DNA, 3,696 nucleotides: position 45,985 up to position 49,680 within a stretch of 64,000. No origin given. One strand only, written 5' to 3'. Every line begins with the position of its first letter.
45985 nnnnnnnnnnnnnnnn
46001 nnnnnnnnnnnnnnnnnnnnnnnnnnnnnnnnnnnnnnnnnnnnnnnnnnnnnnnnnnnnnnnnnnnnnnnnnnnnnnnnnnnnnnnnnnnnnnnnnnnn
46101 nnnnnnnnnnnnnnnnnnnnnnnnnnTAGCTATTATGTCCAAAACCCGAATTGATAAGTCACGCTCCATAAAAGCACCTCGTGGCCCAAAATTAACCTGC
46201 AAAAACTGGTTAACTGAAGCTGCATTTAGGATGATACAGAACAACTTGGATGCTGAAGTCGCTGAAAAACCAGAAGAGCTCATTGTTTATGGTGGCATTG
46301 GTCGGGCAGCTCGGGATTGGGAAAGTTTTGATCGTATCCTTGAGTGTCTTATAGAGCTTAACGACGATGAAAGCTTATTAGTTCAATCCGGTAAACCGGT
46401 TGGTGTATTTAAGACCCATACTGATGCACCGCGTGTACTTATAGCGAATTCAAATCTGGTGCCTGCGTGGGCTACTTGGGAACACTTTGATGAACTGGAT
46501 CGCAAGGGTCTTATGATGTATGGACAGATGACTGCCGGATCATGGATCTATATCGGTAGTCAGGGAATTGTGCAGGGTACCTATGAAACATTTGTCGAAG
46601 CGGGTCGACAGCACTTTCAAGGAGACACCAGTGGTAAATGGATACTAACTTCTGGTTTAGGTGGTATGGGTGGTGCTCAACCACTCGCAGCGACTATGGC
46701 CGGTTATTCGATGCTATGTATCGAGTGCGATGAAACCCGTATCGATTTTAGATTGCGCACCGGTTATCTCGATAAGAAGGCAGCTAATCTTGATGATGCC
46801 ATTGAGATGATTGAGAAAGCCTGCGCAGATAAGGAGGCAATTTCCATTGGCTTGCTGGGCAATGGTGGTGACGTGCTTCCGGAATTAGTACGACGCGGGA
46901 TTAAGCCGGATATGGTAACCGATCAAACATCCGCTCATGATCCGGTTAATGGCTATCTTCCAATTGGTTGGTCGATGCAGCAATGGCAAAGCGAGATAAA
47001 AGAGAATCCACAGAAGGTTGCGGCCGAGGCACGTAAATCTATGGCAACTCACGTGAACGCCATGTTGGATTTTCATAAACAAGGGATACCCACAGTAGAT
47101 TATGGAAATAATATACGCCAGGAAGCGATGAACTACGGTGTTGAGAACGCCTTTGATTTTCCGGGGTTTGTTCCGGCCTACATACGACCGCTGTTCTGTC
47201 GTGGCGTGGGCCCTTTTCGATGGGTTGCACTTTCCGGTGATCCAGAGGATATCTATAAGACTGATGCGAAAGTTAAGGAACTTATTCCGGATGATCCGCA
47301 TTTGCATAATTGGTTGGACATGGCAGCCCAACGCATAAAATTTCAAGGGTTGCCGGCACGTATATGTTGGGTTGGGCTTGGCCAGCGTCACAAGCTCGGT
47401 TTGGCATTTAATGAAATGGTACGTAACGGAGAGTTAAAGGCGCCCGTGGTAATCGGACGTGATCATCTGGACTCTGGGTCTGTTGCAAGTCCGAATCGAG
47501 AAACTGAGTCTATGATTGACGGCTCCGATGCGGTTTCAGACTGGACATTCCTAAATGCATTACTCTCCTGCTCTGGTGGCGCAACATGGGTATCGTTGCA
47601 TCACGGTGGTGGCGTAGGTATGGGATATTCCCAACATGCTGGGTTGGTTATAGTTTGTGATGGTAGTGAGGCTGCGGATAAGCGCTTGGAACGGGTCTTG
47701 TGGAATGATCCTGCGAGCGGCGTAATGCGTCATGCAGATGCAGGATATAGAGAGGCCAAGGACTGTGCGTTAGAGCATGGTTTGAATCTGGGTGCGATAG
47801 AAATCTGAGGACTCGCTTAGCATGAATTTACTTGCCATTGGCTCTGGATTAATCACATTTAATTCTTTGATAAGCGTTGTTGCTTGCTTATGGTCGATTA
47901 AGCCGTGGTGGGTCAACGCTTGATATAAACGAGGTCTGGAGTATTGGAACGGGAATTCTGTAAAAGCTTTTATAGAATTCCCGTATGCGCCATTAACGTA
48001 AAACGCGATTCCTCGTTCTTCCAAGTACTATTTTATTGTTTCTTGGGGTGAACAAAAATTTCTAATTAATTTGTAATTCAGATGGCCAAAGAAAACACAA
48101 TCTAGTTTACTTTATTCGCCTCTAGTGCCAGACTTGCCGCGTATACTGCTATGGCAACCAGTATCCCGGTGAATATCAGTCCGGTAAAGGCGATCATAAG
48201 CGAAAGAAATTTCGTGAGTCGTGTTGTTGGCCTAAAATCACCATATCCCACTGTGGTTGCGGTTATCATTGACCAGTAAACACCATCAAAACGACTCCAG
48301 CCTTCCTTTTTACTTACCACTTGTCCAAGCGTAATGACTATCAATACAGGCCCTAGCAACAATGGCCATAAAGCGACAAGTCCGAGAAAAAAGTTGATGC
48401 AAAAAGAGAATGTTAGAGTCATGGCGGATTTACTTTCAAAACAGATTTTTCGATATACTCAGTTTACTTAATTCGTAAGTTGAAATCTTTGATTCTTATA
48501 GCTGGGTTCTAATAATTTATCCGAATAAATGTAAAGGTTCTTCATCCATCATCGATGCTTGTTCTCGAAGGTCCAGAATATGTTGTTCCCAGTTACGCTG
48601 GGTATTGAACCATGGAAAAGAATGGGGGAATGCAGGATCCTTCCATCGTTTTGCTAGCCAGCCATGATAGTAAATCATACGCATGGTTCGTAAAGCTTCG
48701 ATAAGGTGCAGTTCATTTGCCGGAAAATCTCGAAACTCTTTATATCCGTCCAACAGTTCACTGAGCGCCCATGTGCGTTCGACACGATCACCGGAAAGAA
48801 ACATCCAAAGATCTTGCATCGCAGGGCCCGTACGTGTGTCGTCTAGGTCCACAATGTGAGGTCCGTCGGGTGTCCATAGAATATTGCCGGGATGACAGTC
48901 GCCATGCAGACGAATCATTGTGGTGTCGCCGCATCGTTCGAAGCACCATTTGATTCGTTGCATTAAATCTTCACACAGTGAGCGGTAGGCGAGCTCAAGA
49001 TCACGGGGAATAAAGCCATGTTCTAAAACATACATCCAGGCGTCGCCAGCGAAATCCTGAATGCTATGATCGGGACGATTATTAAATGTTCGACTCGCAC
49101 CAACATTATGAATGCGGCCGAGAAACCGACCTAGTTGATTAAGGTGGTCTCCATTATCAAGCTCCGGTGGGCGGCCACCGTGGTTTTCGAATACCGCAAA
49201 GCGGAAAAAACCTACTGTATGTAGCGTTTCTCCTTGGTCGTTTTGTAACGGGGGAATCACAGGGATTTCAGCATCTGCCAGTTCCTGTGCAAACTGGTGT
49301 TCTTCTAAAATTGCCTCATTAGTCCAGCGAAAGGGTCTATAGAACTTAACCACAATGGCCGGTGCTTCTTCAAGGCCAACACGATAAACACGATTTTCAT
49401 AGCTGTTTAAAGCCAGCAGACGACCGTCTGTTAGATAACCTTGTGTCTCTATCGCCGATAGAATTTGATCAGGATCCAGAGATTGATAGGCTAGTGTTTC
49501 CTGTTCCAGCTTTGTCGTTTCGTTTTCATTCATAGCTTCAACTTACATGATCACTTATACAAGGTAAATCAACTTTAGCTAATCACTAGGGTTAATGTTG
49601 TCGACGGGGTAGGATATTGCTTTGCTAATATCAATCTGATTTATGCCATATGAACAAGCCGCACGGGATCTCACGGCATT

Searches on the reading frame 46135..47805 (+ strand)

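Call 63: search_protein_families(library=pfam, proteins=[window:46135-47805:+], max_evalue=0.00001)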
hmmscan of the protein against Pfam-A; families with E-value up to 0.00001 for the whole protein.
window:46135-47805:+ (557 aa): 3 families
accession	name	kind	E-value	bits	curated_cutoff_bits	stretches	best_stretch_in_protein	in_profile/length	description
PF17392.7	Urocanase_C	-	3.8e-91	304.3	23.6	1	352-545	1-194/196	Urocanase C-terminal domain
PF01175.24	Urocanase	-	7.1e-89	297.4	23.2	1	141-349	1-209/209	Urocanase Rossmann-like domain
PF17391.7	Urocanase_N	-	8.5e-61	203.8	23.2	1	12-138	1-127/127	Urocanase N-terminal domain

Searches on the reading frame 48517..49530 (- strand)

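Call 84: search_protein_families(library=pfam, proteins=[window:48517-49530:-], max_evalue=0.000001)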
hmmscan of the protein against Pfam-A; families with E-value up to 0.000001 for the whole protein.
window:48517-49530:- (337 aa): 1 family
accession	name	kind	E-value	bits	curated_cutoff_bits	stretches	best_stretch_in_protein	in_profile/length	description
PF01636.29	APH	-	4.3e-30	105.7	23.2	1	42-264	6-226/239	Phosphotransferase enzyme family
